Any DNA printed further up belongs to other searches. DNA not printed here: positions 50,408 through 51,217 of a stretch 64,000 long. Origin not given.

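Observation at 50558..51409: Tlde1-like L,D-transpeptidase-fold toxin with an adjacent small membrane protein (toxin/immunity pair) at the end of the island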

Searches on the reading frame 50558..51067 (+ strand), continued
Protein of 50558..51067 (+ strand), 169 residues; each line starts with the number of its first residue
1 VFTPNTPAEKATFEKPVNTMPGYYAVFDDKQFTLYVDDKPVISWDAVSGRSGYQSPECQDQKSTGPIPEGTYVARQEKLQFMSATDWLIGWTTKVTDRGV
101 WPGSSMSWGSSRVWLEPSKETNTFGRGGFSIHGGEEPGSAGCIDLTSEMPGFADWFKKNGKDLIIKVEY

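Call 52: search_protein_families(library=pfam, alignment_id=A2, max_evalue=0.00001)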
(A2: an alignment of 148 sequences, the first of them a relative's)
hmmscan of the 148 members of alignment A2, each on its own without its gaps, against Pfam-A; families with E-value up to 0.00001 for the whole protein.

A. member 1, L088:10335-11645:+ (437 aa): 2 families
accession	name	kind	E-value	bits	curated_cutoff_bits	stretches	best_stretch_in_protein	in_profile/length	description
PF05838.17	Glyco_hydro_108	-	2.8e-13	50.6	21.2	1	264-351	3-84/85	Glycosyl hydrolase 108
PF01471.23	PG_binding_1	-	1.1e-09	38.7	23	1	187-236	3-49/57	Putative peptidoglycan binding domain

B. families by the number of members that match (of 148 scanned): 154 families (the first 25 are shown)
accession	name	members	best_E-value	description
PF02463.25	SMC_N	4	9e-14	RecF/RecN/SMC N terminal domain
PF00005.33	ABC_tran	3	1.4e-52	ABC transporter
PF00589.27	Phage_integrase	3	4.6e-35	Phage integrase family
PF00583.31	Acetyltransf_1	3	2.1e-15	Acetyltransferase (GNAT) family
PF00587.30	tRNA-synt_2b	2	3.2e-22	tRNA synthetase class II core domain (G, H, P, S and T)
PF03129.25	HGTP_anticodon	2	7.2e-22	Anticodon binding domain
PF04055.27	Radical_SAM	2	4.1e-21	Radical SAM superfamily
PF13304.12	AAA_21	2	2.7e-19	AAA domain, putative AbiEii toxin, Type IV TA system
PF07690.21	MFS_1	2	4.6e-19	Major Facilitator Superfamily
PF02661.23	Fic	2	2.1e-15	Fic/DOC family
PF00226.36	DnaJ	2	3e-15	DnaJ domain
PF12848.13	ABC_tran_Xtn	2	7.3e-14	ABC transporter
PF13604.12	AAA_30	2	6.6e-13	AAA domain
PF13505.12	OMP_b-brl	2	2.1e-12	Outer membrane protein beta-barrel domain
PF13673.13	Acetyltransf_10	2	2.7e-11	Acetyltransferase (GNAT) domain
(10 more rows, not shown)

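Call 53: search_protein_families(library=phrogs, proteins=[L023:3-1265:+, L023:1275-2672:+, L022:532-1923:+, L038:3502-4785:+, L026:7739-9364:+, L031:10577-12154:-, L037:10664-12382:+, L038:10186-11907:-, L030:7137-8747:-, L019:10389-11696:-], max_evalue=0.00001)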
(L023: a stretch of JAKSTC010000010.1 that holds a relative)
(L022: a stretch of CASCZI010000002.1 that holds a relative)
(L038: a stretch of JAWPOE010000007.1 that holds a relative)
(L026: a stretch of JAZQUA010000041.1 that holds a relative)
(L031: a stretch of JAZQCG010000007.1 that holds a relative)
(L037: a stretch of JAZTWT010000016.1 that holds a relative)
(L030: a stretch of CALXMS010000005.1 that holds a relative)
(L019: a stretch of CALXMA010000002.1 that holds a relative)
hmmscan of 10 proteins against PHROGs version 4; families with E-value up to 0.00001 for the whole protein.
L023:3-1265:+ (421 aa): 1 family
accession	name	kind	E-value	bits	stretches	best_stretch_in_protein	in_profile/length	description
phrog_19509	-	unknown function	1.6e-29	103.7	1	49-224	92-265/588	-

L023:1275-2672:+ (466 aa): 0 families

L022:532-1923:+ (464 aa): 0 families

L038:3502-4785:+ (428 aa): 0 families

L026:7739-9364:+ (542 aa): 12 families
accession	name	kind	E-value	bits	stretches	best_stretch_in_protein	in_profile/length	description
phrog_293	-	moron, auxiliary metabolic gene and host takeover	4.4e-108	363.7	1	1-524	136-629/1058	ABC transporter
phrog_2392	-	moron, auxiliary metabolic gene and host takeover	1.2e-55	190.2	4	321-390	472-542/726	ABC transporter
phrog_23675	-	unknown function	6.2e-23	82.2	2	129-231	10-112/143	-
phrog_9802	-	unknown function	1.5e-10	41.7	0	346-378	17-48/438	-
phrog_77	-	DNA, RNA and nucleotide metabolism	2e-10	40.9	0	160-224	861-938/967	SbcC-like subunit of palindrome specific endonuclease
phrog_3940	-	unknown function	1.3e-09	38.4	0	344-395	15-56/537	-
phrog_8323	-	unknown function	1.7e-08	34.4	1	341-421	58-137/623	-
phrog_21263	-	unknown function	1.3e-07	31.1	0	138-225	806-897/940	-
phrog_800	-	head and packaging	3.5e-07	30.2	0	353-382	30-59/511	terminase small subunit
phrog_7507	-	unknown function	4.5e-07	30.5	0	346-411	16-77/483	-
phrog_25246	-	moron, auxiliary metabolic gene and host takeover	8.6e-07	28.8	0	157-226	257-330/616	ABC transporter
phrog_5836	-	unknown function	1.4e-06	27.6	0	359-378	52-71/1071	-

L031:10577-12154:- (525 aa): 4 families
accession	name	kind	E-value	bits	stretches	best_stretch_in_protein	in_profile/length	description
phrog_14336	-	unknown function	3.1e-10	40.9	1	337-389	8-58/363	-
phrog_13942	-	unknown function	4e-08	33.9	1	324-388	6-65/336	-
phrog_9210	-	unknown function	4.9e-07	30.6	1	299-389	121-201/204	-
phrog_31004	-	unknown function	3.3e-06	28.5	0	337-385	5-52/156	-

L037:10664-12382:+ (573 aa): 1 family
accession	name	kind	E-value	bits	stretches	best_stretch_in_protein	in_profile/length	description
phrog_13933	-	DNA, RNA and nucleotide metabolism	1.7e-08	34.1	0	295-365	593-674/677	nuclease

L038:10186-11907:- (573 aa): 12 families
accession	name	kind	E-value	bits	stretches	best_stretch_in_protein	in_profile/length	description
phrog_669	-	lysis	8.9e-24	84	1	401-537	932-1059/1946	endolysin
phrog_14342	-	tail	1.4e-16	62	1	404-529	155-270/272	lytic tail fiber protein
phrog_2013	-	tail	9e-14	52.1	1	403-531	481-589/657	lytic tail protein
phrog_342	-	head and packaging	1.4e-12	47.5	1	403-528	28-140/1235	internal virion protein with endolysin domain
phrog_10475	-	lysis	3.4e-09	36.9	1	420-541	305-406/700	endolysin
phrog_28504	-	tail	6.1e-09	36.2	1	405-498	248-332/597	lytic tail fiber protein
phrog_1044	-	lysis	7e-09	35.4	1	423-501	260-336/900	endolysin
phrog_36437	-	unknown function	4.8e-08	33.6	1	422-499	262-333/374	-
phrog_13449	-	other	9.8e-08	32.8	1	402-534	19-122/269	transglycosylase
phrog_32437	-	unknown function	7.7e-07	30.2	1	401-493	83-170/205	-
phrog_4067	-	other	1.5e-06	27.9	1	404-471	684-755/980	transglycosylase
phrog_28014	-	unknown function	2.1e-06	28.6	1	402-496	46-132/224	-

L030:7137-8747:- (536 aa): 4 families
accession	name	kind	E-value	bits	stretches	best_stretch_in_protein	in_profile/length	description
phrog_95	-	integration and excision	2.7e-98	331.2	1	2-313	84-394/651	integrase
phrog_125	-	DNA, RNA and nucleotide metabolism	6.5e-45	154.7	1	3-280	17-252/254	DNA invertase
phrog_7701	-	DNA, RNA and nucleotide metabolism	1.7e-12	48.8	1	166-215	5-51/137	DNA invertase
phrog_6620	-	integration and excision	6e-06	26.9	0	8-117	58-156/201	transposase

L019:10389-11696:- (435 aa): 1 family
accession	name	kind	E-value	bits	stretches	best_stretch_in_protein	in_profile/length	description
phrog_25097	-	unknown function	5.8e-38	131.9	1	13-434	14-417/433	-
